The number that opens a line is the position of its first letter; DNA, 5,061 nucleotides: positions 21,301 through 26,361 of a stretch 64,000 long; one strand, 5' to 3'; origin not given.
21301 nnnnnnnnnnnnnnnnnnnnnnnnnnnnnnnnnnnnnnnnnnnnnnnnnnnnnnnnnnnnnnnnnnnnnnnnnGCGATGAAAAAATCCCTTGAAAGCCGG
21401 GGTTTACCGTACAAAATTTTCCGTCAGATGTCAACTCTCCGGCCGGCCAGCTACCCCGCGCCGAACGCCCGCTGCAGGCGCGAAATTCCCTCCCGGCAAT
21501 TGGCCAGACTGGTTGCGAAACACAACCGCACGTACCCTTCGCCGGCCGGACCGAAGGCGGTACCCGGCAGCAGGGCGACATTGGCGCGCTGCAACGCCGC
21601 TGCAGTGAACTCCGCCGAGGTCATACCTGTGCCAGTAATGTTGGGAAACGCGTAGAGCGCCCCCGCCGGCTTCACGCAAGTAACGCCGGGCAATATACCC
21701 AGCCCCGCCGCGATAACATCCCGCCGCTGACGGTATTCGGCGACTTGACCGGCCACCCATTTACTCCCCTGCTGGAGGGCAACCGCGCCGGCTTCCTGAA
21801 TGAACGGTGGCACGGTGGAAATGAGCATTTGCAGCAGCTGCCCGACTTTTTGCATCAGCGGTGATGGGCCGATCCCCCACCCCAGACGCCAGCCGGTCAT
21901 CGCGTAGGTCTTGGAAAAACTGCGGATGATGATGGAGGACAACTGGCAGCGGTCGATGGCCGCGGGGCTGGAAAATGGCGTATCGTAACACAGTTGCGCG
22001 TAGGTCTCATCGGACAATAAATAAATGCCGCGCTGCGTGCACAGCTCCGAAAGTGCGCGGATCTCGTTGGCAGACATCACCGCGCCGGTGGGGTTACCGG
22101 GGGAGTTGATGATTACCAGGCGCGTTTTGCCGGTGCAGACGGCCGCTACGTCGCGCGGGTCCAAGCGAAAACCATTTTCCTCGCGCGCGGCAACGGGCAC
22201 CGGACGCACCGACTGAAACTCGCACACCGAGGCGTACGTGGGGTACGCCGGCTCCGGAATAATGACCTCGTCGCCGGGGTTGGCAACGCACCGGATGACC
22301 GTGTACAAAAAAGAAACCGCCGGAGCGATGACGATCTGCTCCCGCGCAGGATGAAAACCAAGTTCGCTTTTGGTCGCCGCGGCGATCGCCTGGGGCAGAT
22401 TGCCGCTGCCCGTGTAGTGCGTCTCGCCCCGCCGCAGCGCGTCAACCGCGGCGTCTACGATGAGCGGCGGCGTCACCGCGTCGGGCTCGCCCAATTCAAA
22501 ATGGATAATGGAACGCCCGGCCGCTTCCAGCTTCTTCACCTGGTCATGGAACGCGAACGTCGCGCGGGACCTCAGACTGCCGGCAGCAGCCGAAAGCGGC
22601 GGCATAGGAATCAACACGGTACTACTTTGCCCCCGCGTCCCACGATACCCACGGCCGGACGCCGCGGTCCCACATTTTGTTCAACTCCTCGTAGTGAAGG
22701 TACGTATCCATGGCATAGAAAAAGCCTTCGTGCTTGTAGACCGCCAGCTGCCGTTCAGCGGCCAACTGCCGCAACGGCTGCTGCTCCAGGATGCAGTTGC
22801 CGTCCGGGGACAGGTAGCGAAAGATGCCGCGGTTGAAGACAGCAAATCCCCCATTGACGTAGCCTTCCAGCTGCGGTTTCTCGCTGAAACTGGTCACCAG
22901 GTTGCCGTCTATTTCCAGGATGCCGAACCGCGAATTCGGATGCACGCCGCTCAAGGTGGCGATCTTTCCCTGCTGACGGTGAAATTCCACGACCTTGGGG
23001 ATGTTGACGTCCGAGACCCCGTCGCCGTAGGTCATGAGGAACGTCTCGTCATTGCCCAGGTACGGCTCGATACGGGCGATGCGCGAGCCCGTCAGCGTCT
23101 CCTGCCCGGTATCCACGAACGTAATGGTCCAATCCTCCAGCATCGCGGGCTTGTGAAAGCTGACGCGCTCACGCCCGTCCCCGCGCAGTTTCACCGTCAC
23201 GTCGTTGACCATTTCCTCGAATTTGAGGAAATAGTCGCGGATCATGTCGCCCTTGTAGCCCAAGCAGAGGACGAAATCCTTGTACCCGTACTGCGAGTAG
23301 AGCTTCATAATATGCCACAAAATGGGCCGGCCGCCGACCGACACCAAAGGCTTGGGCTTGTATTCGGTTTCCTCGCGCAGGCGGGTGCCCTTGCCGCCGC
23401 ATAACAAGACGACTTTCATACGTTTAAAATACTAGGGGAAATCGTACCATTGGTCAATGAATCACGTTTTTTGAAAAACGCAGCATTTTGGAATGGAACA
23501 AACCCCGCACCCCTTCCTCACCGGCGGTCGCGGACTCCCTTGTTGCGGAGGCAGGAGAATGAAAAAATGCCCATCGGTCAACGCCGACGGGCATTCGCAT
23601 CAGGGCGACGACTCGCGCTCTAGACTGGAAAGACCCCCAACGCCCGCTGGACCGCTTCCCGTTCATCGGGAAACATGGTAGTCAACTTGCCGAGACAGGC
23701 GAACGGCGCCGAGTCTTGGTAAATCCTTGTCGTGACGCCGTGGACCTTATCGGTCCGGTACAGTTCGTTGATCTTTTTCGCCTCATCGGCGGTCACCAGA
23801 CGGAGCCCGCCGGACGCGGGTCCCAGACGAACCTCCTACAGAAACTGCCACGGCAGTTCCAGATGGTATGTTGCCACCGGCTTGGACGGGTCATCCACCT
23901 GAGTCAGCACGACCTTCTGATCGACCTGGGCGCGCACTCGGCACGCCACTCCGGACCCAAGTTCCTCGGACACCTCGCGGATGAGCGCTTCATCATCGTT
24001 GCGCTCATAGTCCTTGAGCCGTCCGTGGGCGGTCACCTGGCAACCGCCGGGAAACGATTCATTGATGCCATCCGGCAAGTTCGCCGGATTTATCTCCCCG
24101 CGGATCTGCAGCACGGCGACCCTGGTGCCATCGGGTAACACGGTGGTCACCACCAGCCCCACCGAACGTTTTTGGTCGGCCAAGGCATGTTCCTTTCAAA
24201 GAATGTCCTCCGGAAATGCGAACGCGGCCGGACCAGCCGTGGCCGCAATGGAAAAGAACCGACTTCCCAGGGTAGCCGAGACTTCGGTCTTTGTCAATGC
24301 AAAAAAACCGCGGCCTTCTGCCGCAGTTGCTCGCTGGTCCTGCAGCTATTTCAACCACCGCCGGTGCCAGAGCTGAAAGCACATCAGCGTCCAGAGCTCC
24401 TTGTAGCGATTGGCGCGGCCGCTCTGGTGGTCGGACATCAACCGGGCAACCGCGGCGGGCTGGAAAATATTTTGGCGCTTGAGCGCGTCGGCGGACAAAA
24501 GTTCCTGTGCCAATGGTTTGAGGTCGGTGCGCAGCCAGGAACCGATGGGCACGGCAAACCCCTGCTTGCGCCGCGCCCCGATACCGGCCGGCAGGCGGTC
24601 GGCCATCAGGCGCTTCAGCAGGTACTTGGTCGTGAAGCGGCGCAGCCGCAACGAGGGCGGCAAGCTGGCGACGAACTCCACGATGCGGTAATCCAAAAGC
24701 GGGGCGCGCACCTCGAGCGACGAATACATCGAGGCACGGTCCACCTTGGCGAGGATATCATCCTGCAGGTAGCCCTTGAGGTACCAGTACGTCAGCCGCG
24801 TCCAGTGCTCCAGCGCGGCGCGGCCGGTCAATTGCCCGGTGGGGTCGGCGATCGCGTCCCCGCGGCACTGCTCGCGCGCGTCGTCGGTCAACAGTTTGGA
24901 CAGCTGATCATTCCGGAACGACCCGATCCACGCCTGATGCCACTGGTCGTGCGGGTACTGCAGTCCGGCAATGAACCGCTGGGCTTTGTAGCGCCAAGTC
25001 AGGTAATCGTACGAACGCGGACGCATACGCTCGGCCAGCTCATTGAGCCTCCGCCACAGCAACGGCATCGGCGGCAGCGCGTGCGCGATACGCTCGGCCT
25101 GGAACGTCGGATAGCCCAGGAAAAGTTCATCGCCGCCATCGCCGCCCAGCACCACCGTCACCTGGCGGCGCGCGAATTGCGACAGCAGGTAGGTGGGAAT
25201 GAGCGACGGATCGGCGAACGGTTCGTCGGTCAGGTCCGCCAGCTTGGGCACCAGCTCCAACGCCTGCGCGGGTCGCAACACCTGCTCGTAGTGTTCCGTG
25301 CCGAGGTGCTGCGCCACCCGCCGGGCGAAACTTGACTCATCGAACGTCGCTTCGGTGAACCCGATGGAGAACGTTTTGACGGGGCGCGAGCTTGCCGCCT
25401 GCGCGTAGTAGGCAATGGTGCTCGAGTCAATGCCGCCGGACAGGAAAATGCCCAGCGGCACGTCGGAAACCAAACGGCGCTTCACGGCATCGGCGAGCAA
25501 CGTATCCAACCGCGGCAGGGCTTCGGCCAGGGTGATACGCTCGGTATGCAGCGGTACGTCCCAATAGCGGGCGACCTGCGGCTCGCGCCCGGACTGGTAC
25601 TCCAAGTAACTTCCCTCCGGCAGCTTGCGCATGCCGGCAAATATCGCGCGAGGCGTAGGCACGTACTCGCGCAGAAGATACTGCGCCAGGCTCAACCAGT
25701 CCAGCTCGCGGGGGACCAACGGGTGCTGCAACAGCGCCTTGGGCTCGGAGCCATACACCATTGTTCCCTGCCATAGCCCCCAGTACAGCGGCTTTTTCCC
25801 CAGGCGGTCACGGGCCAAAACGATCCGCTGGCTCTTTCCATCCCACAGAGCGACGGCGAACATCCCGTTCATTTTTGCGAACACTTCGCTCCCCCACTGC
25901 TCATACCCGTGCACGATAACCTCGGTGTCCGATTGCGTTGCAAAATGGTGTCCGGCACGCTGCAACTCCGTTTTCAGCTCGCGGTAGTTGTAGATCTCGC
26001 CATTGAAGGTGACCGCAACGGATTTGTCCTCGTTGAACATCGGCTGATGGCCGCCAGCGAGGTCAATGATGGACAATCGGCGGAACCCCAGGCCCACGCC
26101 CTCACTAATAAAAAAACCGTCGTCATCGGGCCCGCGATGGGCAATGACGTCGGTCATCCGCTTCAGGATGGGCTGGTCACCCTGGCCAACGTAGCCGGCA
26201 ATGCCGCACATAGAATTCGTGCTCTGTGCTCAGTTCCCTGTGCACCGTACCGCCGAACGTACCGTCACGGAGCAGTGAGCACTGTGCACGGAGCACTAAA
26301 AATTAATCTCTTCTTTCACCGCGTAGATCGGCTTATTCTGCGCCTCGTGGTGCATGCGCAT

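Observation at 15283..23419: CDP-3,6-dideoxyhexose core (rfbF-rfbG-rfbH) with no E3 reductase but with a class-I aminotransferase and a WecD-like GNAT: possibly a new CDP-linked amino/acetamido deoxysugar pathway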

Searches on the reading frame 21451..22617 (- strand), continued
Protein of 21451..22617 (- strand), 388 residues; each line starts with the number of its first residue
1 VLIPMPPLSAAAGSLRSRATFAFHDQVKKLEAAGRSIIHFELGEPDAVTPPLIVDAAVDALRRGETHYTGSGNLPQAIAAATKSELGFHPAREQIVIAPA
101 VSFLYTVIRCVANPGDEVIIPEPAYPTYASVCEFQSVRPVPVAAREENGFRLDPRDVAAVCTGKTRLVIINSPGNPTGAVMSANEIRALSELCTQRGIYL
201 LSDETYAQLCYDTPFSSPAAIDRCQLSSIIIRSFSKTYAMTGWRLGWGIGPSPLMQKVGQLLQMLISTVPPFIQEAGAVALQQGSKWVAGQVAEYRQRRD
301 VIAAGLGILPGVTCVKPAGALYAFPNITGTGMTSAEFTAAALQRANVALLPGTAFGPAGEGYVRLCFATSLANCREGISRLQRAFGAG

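Call 61: search_solved_structures(query=L003:9199-10992:+, max_evalue=1e-40)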
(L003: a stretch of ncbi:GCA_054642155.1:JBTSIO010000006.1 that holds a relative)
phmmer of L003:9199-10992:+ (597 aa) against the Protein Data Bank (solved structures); distinct sequences matched with E-value up to 1e-40: 39.
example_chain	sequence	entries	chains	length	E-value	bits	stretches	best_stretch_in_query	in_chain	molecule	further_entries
8rph_A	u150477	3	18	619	5.7e-140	470.8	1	3-591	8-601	Thiamine pyrophosphate-binding protein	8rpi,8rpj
5ahk_A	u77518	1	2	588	8.2e-81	275.5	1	3-557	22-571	ACETOLACTATE SYNTHASE II, LARGE SUBUNIT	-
7u25_A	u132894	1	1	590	3.5e-67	230.5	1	3-561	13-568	Acetolactate synthase, chloroplastic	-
7stq_A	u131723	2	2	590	4.7e-67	230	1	3-561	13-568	Acetolactate synthase, chloroplastic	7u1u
7tzz_A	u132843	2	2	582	5.8e-67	229.8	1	3-561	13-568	Acetolactate synthase, chloroplastic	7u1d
6u9h_A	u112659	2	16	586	6.5e-67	229.6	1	3-561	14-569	Acetolactate synthase, chloroplastic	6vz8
1ybh_A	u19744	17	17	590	6.6e-67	229.6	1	3-561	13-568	Acetolactate synthase, chloroplast | Acetolactate synthase | Acetolactate synthase, chloroplastic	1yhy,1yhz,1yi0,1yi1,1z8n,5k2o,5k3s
3e9y_A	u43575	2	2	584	8.9e-67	229.1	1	3-561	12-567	Acetolactate synthase, chloroplastic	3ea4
8et5_A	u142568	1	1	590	1.1e-66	228.9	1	3-560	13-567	Acetolactate synthase, chloroplastic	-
6lpi_A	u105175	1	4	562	6.8e-66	226.2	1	5-559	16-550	Acetolactate synthase isozyme 1 large subunit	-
8xod_A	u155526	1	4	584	1.5e-62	215.2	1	15-557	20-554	BbmA-G484F complex with CBOA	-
8x3x_A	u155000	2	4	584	1.5e-62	215.2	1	15-557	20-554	BbmA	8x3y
1jsc_A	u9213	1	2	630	3.1e-62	214.1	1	15-561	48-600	ACETOHYDROXY-ACID SYNTHASE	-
6u9d_A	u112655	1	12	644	3.3e-62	214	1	15-561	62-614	Acetolactate synthase catalytic subunit, mitochondrial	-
1n0h_A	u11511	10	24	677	4e-62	213.8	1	15-561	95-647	Acetolactate synthase | Acetolactate synthase, mitochondrial | Acetolactate synthase catalytic subunit, mitochondrial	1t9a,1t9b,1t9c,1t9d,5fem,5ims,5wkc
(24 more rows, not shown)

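Call 76: search_protein_families(library=pfam, proteins=[L003:11051-12442:+], max_evalue=0.1)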
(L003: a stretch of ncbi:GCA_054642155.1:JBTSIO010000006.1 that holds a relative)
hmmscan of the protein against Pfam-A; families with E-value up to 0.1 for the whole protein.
L003:11051-12442:+ (463 aa): 1 family
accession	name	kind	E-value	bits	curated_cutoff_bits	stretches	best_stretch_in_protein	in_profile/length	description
PF20482.3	DUF6722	-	0.099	13.4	27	1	33-70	12-49/49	Family of unknown function (DUF6722)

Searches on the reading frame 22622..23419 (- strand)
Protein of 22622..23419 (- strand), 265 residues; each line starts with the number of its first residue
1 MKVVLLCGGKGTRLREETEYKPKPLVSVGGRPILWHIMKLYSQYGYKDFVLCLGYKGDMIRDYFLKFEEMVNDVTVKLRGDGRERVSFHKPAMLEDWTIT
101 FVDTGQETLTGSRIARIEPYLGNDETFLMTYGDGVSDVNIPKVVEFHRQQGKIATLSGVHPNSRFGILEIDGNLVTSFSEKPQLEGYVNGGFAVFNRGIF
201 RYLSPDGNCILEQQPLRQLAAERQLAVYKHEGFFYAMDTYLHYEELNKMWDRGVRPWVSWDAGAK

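Call 3: search_protein_families(library=pfam, proteins=[window:22622-23419:-], max_evalue=0.01)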
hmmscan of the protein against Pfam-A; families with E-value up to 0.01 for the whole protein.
window:22622-23419:- (265 aa): 2 families
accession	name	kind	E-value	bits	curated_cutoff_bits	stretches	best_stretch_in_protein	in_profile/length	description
PF00483.29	NTP_transferase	-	3.3e-19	69.9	21.2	1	2-203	1-188/245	Nucleotidyl transferase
PF12804.13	NTP_transf_3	-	2.3e-06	28.3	27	1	3-61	1-52/160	MobA-like NTP transferase domain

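Call 5: search_protein_families(library=ncbifam, proteins=[window:22622-23419:-], max_evalue=0.001)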
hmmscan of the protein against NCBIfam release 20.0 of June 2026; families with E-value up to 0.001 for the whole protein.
window:22622-23419:- (265 aa): 23 families
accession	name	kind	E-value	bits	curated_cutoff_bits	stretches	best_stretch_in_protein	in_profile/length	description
TIGR02623.1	G1P_cyt_trans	equivalog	1.3e-89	300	300.25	1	1-260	1-255/255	glucose-1-phosphate cytidylyltransferase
TIGR03992.1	Arch_glmU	subfamily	5.5e-24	84.8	292.1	2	1-72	1-72/393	bifunctional sugar-1-phosphate nucleotidylyltransferase/acetyltransferase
NF041313.1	UDPGP_AglF_Halo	equivalog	1.1e-18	67.5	400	1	1-64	1-64/234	UTP--glucose-1-phosphate uridylyltransferase AglF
NF052502.1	man1P_GTase_Rv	exception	1.2e-17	63.8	440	2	2-70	2-70/352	mannose-1-phosphate guanylyltransferase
NF049965.1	GlMnHpPGnyltfHddC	equivalog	1.9e-17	63.6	300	1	1-65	1-65/221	D-glycero-D-manno-heptose 1-phosphate guanosyltransferase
NF045761.1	NAMPUrTaseMurU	equivalog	1.9e-15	57.3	250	1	1-63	1-63/226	N-acetylmuramate alpha-1-phosphate uridylyltransferase MurU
TIGR01208.1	rmlA_long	equivalog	3.5e-13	49.2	320.25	2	2-64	1-64/353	glucose-1-phosphate thymidylyltransferase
NF041173.1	Sug_nt_acttase_Thmprot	equivalog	1.4e-11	44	600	2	60-237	34-214/405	bifunctional sugar-1-phosphate nucleotidylyltransferase/acetyltransferase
NF041135.1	IPPtranDIPPsyn_Thcocales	equivalog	3.6e-09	36.1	580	1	1-73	1-69/419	bifunctional L-myo-inositol-1-phosphate cytidylyltransferase/CDP-L-myo-inositol myo-inositolphosphotransferase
TIGR02091.1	glgC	equivalog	1.3e-08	34.4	424.9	0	3-31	3-31/364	glucose-1-phosphate adenylyltransferase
TIGR01173.1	glmU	equivalog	2.7e-08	33.1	366.85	1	1-66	1-63/452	bifunctional UDP-N-acetylglucosamine diphosphorylase/glucosamine-1-phosphate N-acetyltransferase GlmU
NF003670.0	PRK05293.1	equivalog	7.6e-07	28.4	470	0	4-31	8-35/382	glucose-1-phosphate adenylyltransferase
TIGR01099.1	galU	equivalog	1.7e-06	27.8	326.8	1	1-183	2-190/261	UTP--glucose-1-phosphate uridylyltransferase GalU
NF001947.0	PRK00725.1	subfamily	2.4e-06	26.6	470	0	3-31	19-47/426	glucose-1-phosphate adenylyltransferase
NF002772.0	PRK02862.1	equivalog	7.1e-06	25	537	0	4-31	7-34/429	glucose-1-phosphate adenylyltransferase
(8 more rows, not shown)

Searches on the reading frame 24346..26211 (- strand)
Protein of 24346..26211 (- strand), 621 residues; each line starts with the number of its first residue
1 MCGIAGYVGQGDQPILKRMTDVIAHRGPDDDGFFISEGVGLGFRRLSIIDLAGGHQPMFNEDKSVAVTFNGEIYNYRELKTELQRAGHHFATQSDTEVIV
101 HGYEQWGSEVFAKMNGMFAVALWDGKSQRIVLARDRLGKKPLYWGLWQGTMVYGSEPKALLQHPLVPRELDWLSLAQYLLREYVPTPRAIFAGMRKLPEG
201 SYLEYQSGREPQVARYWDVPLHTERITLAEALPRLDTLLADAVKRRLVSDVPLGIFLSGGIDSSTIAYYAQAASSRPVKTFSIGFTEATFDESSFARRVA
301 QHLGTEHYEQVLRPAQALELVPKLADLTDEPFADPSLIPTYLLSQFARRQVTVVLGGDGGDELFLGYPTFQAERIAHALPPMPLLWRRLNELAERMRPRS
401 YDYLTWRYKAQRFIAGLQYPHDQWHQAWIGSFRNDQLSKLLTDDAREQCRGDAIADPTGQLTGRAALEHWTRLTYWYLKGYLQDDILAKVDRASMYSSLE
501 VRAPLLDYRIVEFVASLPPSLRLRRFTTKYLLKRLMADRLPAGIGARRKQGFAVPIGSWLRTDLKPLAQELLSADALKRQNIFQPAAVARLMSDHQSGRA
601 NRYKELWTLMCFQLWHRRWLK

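Call 4: search_protein_families(library=pfam, proteins=[window:24346-26211:-], max_evalue=0.01)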
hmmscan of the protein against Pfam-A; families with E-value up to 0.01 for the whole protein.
window:24346-26211:- (621 aa): 6 families
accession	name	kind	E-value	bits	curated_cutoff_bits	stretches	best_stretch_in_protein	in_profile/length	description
PF00733.27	Asn_synthase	-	1e-105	354.7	21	1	235-617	2-354/354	Asparagine synthase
PF13537.11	GATase_7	-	5.5e-47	159.3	25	1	44-162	2-123/123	Glutamine amidotransferase domain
PF13522.11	GATase_6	-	2.5e-43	147.6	27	1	28-156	1-130/130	Glutamine amidotransferase domain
PF02540.23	NAD_synthase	-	6.1e-06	26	21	1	235-374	5-144/242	NAD synthase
PF12481.13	DUF3700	-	7.9e-05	22.7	27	1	109-158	124-173/228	Aluminium induced protein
PF06508.19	QueC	-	0.0017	18.3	22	1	256-310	5-58/210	Queuosine biosynthesis protein QueC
